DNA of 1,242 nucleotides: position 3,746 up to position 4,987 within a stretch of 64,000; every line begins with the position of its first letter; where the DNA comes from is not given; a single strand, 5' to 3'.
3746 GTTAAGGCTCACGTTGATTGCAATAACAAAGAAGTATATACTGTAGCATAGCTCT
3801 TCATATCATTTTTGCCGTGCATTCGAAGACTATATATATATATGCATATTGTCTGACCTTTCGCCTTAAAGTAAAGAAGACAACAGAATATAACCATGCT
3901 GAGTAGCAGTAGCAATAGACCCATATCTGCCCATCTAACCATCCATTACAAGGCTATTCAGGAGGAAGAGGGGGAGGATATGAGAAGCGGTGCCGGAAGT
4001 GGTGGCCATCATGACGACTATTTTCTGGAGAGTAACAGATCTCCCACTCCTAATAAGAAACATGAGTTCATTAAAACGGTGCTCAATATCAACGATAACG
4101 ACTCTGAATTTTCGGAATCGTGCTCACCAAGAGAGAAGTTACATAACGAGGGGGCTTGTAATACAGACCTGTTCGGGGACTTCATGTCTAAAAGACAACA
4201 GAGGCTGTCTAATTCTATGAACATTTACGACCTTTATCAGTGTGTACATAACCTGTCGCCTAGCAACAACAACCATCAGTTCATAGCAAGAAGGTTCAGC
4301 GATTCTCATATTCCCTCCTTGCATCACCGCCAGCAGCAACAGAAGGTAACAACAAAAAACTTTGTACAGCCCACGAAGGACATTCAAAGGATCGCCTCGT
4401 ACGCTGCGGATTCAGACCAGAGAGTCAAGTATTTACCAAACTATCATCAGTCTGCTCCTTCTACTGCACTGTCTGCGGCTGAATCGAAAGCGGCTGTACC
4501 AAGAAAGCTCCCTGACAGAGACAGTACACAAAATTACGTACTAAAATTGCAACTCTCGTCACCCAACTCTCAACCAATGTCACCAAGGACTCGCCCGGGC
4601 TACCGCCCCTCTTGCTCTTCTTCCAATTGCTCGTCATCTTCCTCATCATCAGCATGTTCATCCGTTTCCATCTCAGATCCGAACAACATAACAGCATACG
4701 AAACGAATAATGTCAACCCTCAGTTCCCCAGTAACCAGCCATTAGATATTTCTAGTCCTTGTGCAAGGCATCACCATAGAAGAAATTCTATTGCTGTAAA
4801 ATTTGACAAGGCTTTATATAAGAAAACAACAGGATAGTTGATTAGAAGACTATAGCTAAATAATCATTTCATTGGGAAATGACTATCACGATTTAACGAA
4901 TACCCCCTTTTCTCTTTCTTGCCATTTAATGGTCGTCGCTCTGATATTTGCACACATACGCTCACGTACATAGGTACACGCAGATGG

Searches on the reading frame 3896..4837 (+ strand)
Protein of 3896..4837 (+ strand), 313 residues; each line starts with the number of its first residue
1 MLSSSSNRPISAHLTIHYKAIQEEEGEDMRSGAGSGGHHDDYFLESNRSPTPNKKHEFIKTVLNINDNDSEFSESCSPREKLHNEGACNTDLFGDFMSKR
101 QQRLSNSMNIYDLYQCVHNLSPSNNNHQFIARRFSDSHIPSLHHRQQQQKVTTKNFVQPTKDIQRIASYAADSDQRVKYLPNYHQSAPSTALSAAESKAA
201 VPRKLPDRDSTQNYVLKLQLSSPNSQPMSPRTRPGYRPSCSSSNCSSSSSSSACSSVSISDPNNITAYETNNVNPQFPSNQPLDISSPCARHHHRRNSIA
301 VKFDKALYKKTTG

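Call 10: search_protein_families(library=pfam, proteins=[window:3896-4837:+])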
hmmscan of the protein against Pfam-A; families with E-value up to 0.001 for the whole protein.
window:3896-4837:+ (313 aa): 1 family
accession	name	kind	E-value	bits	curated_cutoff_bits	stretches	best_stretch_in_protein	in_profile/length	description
PF15700.10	DUF4667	-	5e-47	161.5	27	1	5-309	2-224/224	Domain of unknown function (DUF4667)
